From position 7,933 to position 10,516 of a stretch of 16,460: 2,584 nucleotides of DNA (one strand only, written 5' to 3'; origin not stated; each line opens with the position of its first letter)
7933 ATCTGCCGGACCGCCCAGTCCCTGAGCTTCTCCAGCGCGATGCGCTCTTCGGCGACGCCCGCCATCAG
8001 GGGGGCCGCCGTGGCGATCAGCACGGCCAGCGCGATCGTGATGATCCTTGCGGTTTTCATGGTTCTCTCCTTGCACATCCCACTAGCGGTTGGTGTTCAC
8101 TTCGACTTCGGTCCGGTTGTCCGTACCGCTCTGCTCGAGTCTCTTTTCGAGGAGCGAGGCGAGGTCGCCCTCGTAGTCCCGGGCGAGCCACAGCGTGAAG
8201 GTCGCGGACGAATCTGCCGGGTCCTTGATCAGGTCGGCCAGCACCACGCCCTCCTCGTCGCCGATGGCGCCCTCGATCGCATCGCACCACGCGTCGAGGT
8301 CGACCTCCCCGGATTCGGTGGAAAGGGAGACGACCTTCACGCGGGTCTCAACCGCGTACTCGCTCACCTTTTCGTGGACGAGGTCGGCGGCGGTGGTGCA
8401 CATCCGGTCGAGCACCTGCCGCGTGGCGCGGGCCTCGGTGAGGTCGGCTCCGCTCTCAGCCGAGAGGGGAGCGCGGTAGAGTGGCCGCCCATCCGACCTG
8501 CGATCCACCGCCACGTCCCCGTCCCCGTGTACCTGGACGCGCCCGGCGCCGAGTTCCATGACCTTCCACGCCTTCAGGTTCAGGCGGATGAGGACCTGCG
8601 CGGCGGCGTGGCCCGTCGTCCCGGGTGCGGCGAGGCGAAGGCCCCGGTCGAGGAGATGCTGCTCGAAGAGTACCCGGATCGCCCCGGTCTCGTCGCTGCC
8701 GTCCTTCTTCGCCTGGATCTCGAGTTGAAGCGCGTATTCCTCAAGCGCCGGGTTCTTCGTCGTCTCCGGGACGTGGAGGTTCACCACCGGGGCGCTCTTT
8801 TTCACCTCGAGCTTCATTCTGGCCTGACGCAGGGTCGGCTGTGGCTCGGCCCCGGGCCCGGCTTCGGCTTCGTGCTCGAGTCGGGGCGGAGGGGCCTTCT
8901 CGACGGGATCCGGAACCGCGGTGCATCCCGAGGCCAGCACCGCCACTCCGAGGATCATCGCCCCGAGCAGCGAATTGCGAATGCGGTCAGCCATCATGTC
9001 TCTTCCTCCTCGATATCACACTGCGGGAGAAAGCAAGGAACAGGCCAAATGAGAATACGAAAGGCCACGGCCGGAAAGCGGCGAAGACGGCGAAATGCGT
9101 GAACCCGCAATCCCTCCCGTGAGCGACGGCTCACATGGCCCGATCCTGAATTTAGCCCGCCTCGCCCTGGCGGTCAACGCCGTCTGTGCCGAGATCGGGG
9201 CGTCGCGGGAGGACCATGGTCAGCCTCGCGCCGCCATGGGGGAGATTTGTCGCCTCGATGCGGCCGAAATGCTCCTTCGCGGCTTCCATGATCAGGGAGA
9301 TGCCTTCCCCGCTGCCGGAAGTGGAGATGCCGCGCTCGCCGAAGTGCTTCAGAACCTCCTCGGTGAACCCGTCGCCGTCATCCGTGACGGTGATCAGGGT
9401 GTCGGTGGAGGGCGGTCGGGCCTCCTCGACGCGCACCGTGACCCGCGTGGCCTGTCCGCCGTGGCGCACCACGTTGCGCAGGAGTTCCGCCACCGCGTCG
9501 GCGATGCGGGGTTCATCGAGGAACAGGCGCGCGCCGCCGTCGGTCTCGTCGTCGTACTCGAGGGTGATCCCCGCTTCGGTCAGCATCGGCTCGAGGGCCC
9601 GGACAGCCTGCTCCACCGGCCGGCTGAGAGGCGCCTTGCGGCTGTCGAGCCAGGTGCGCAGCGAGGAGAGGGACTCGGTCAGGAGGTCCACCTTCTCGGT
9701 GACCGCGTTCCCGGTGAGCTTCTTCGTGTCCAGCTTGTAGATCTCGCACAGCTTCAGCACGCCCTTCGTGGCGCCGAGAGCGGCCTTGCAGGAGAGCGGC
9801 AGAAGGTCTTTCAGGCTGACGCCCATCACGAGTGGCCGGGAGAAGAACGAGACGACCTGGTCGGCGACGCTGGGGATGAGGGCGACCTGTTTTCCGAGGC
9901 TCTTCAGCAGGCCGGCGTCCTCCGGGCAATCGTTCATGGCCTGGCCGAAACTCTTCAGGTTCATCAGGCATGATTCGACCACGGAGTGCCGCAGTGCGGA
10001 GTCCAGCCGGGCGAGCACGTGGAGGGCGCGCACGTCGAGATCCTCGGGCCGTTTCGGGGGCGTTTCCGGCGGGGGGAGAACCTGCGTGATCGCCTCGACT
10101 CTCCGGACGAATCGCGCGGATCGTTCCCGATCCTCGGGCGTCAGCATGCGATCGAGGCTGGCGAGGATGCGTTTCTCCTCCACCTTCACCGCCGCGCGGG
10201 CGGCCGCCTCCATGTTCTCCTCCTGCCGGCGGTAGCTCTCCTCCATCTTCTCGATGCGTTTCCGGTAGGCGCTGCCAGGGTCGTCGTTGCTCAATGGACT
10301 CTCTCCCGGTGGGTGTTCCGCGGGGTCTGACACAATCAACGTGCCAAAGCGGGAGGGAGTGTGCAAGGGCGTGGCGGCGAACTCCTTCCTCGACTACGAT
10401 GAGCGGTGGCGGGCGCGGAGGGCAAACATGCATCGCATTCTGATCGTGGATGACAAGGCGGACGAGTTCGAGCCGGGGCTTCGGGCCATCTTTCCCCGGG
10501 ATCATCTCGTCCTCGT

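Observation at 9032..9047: Near-consensus sigma54 promoter in front of the operon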

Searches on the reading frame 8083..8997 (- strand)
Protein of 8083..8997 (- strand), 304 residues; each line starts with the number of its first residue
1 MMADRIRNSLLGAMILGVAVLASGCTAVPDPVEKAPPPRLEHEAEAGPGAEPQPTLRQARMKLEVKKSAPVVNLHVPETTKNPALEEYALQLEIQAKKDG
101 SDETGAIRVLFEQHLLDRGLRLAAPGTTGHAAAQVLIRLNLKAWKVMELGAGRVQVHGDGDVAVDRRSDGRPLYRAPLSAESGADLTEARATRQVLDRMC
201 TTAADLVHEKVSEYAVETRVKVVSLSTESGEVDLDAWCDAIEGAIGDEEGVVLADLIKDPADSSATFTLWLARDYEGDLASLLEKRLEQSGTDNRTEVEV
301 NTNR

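Call 7: search_protein_families(library=pfam, proteins=[window:8083-8997:-], max_evalue=0.01)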
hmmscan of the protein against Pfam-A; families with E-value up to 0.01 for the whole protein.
window:8083-8997:- (304 aa): 0 families

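Call 8: find_encoding_contigs(protein=window:8083-8997:-, flank=6000, max_places=6)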
Protein window:8083-8997:- (304 aa): no gene with exactly this product is on record in the collection.

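Call 9: find_homologous_proteins(query=window:8083-8997:-)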
Query window:8083-8997:- (304 aa): 3 proteins with E <= 0.001 among 6599 candidates.
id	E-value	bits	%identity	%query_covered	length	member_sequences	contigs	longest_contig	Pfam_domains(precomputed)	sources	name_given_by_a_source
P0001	3.8e-193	658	100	100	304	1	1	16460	-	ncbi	-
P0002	7.7e-130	450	70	100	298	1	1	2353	-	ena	-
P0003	1.1e-110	388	62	100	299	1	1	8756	-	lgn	-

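Call 10: find_encoding_contigs(protein=P0003, flank=10000)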
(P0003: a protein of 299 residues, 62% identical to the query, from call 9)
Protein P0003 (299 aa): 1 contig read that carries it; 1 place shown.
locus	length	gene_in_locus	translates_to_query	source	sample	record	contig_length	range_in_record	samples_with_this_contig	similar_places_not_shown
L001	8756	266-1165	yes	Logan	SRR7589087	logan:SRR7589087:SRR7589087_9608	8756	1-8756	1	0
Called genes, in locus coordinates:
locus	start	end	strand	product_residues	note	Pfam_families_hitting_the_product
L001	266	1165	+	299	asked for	-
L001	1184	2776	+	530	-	-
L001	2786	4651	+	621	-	PF01145:Band_7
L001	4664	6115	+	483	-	PF00498:FHA (weak), PF16697:Yop-YscD_cpl (faint), PF00498:FHA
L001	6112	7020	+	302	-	PF00069:Pkinase, PF07714:PK_Tyr_Ser-Thr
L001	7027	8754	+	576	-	?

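Call 11: find_encoding_contigs(protein=P0002, flank=10000)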
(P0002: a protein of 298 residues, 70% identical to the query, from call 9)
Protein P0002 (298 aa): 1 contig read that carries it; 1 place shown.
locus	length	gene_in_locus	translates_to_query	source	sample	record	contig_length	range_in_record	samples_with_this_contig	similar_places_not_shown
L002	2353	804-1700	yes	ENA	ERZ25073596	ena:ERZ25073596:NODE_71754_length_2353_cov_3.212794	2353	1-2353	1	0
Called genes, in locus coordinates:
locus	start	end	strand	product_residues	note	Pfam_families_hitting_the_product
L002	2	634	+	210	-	?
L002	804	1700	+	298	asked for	-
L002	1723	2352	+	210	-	?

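Call 12: find_encoding_contigs(protein=P0001, flank=10000)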
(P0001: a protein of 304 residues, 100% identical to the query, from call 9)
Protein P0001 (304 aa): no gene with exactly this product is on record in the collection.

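Call 56: search_protein_families(library=ncbifam, proteins=[window:8083-8997:-], max_evalue=0.001)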
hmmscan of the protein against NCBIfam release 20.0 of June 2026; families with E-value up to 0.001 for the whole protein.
window:8083-8997:- (304 aa): 0 families

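Call 78: search_protein_families(library=padloc, proteins=[window:8083-8997:-], max_evalue=0.001)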
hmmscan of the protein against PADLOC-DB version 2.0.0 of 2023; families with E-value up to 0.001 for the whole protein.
window:8083-8997:- (304 aa): 0 families

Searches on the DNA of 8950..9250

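Call 52: search_rna_families(source=window, start=8950, end=9250, threshold=evalue, max_evalue=1)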
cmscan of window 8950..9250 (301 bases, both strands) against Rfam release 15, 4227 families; matches with E-value up to 1: 0.
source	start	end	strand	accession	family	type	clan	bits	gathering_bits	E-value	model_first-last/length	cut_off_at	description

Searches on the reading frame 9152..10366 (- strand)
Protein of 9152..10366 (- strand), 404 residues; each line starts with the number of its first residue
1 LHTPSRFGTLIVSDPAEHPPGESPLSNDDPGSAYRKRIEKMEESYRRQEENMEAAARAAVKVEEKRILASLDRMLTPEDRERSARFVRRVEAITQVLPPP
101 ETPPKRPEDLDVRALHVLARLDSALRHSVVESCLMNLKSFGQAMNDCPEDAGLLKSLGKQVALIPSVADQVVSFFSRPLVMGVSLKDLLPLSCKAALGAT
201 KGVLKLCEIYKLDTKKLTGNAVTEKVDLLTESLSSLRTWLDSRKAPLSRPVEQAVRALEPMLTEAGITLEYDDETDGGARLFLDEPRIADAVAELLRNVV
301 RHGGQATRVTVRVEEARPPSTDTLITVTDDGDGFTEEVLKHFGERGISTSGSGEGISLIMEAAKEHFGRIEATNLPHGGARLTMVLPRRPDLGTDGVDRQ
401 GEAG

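Call 7: search_protein_families(library=pfam, proteins=[window:9152-10366:-], max_evalue=0.01)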
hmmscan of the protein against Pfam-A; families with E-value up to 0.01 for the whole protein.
window:9152-10366:- (404 aa): 3 families
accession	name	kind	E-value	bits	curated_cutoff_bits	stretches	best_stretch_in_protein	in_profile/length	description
PF02518.31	HATPase_c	-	2.1e-16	60.8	26.4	1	284-389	2-110/111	Histidine kinase-, DNA gyrase B-, and HSP90-like ATPase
PF13581.12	HATPase_c_2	-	0.00015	22.2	27.4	1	288-366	32-112/127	Histidine kinase-like ATPase domain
PF13589.12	HATPase_c_3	-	0.0013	19.2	25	1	289-341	4-52/137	Histidine kinase-, DNA gyrase B-, and HSP90-like ATPase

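Call 39: find_homologous_proteins(query=window:9152-10366:-)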
Query window:9152-10366:- (404 aa): 12 proteins with E <= 0.001 among 8000 candidates.
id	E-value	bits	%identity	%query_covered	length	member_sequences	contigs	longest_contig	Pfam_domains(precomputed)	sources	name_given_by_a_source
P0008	7.0e-243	824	100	94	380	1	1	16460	PF02518.32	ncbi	-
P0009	1.6e-195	668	81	94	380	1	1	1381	PF02518.32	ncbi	-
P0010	2.9e-180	618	77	93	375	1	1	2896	PF02518.32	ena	-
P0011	8.9e-174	596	76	93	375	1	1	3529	PF02518.32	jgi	jgi:signal transduction histidine kinase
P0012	4.0e-87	311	46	89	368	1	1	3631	PF02518.32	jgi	jgi:signal transduction histidine kinase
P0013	9.5e-20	89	30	70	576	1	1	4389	PF03781.23,PF02518.32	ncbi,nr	ncbi:MAG: SUMF1/EgtB/PvdO family nonheme iron enzyme [Planctomycetes bacterium]|nr:SUMF1/EgtB/PvdO f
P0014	2.3e-5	42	29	38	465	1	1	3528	PF00672.31,PF02518.32,PF00512.32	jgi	jgi:two-component system OmpR family sensor kinase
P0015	6.2e-5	41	31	36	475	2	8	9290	PF00672.31,PF13581.13,PF02518.32,PF00512.32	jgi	jgi:heavy metal sensor kinase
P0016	2.2e-4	39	30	36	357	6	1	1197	PF00672.31,PF26769.1,PF13581.13,PF02518.32,PF00512.32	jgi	jgi:signal transduction histidine kinase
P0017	2.5e-4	39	31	27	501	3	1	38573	PF00672.31,PF02518.32,PF00512.32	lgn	-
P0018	3.3e-4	38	25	35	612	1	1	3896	PF02518.32,PF00512.32,PF00989.32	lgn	-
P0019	3.8e-4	38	27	37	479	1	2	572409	PF00672.31,PF02518.32,PF00512.32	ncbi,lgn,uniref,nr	ncbi:sensor histidine kinase [Mycolicibacterium rhodesiae]|uniref:histidine kinase n=1 Tax=Mycolicib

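Call 40: find_encoding_contigs(protein=P0011, flank=5000)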
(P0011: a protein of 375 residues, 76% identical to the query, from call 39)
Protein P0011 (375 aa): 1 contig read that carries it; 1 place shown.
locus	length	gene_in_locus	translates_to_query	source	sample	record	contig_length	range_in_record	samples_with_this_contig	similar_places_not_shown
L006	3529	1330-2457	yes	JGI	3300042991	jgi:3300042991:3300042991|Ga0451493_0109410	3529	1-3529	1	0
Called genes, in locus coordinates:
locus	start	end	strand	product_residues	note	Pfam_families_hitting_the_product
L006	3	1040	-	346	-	?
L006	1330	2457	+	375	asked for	PF02518:HATPase_c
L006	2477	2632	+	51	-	-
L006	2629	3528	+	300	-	?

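Call 41: find_encoding_contigs(protein=P0010, flank=5000)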
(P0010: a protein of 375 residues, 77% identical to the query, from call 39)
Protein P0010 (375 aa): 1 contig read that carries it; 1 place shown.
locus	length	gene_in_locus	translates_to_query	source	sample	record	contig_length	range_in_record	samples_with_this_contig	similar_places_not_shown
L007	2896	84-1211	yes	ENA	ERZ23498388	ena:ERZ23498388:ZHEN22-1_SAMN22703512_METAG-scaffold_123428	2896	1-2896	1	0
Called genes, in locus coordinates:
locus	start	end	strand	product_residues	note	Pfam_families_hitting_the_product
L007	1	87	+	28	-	?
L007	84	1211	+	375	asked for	PF02518:HATPase_c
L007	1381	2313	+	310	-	-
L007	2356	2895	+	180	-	?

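Call 42: find_encoding_contigs(protein=P0012, flank=5000)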
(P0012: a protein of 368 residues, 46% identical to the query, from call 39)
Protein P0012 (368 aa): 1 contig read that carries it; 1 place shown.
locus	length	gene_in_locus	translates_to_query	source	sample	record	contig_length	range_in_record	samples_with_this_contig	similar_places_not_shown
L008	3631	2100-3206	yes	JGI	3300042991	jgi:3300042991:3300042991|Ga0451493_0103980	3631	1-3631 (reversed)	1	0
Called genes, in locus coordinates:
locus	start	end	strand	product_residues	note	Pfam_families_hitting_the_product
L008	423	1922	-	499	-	PF00072:Response_reg, PF00158:Sigma54_activat, PF14532:Sigma54_activ_2, PF07728:AAA_5 (weak), PF25601:AAA_lid_14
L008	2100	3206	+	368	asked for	PF02518:HATPase_c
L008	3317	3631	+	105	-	?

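Call 43: find_encoding_contigs(protein=P0009, flank=5000)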
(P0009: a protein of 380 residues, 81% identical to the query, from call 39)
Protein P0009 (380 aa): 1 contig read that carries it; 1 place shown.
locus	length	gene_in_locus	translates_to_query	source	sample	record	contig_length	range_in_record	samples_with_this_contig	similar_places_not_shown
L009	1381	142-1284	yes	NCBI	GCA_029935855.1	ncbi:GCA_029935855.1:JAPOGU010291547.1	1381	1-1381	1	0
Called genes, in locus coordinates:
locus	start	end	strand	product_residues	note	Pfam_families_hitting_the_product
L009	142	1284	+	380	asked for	PF02518:HATPase_c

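Call 56: search_protein_families(library=ncbifam, proteins=[window:9152-10294:-], max_evalue=0.001)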
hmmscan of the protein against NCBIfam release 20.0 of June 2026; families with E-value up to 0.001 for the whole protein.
window:9152-10294:- (380 aa): 26 families (the best 25 are shown)
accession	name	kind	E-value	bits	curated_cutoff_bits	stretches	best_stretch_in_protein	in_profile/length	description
NF040691.1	MtrAB_MtrB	equivalog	6.2e-12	45.3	450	1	215-367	340-495/507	MtrAB system histidine kinase MtrB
NF012163.2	BaeS_SmeS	equivalog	1.4e-09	37.4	500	1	226-363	317-457/457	sensor histidine kinase efflux regulator BaeS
NF008312.0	PRK11100.1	equivalog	1.6e-09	37.1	356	1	217-364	325-474/477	two-component system sensor histidine kinase CreC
NF007664.1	PRK10337.1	equivalog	2.4e-09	36.4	475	1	204-359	286-439/442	quorum sensing histidine kinase QseC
NF007007.0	PRK09470.1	equivalog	1.2e-08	34.3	486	1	253-363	345-458/463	envelope stress sensor histidine kinase CpxA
NF008468.0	PRK11360.1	equivalog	7.2e-08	31.2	646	1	256-366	499-610/616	two-component system sensor histidine kinase AtoS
TIGR01386.1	cztS_silS_copS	subfamily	8.6e-08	31.6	292.55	1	217-362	311-456/457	heavy metal sensor histidine kinase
NF045900.1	HisKinCpxALeg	equivalog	2.3e-07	29.9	800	1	255-363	335-450/451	two-component system sensor histidine kinase CpxA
NF007004.0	PRK09467.1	equivalog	5.2e-07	28.8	415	1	264-364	335-436/440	two-component system sensor histidine kinase EnvZ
NF008235.0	PRK11006.1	equivalog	9.4e-07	28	390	1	251-365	305-424/431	phosphate regulon sensor histidine kinase PhoR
NF007837.0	PRK10549.1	equivalog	1.1e-06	27.6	603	1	224-368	315-462/466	envelope stress sensor histidine kinase BaeS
TIGR02966.1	phoR_proteo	equivalog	1.2e-06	27.7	334.2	1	219-349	187-320/333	phosphate regulon sensor histidine kinase PhoR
NF046044.1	PnpS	equivalog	1.4e-06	27.6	400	1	214-363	238-390/390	two-component system histidine kinase PnpS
NF052574.1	HisKinEspCMyxo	equivalog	1.8e-06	26.4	1200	1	261-366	528-639/785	serine histidine kinase EspC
NF007793.0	PRK10490.1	equivalog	1.8e-06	26.3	1123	1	226-365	744-883/895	two-component system sensor histidine kinase KdpD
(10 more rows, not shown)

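Call 57: search_protein_families(library=pfam, proteins=[window:9152-10294:-], max_evalue=1)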
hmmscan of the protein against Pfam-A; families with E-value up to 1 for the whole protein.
window:9152-10294:- (380 aa): 4 families
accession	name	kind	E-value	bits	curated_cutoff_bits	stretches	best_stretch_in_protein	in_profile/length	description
PF02518.31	HATPase_c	-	1.9e-16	60.9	26.4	1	260-365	2-110/111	Histidine kinase-, DNA gyrase B-, and HSP90-like ATPase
PF13581.12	HATPase_c_2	-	0.00014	22.3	27.4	1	264-342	32-112/127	Histidine kinase-like ATPase domain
PF13589.12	HATPase_c_3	-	0.0012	19.4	25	1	265-317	4-52/137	Histidine kinase-, DNA gyrase B-, and HSP90-like ATPase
PF12934.12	FTO_CTD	-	0.26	11.5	27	1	11-84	72-150/170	FTO C-terminal domain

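Call 78: search_protein_families(library=padloc, proteins=[window:9152-10294:-], max_evalue=0.001)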
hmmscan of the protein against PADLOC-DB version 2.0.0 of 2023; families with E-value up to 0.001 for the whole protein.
window:9152-10294:- (380 aa): 0 families

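Call 84: find_encoding_contigs(protein=P0008, flank=1000, max_places=2)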
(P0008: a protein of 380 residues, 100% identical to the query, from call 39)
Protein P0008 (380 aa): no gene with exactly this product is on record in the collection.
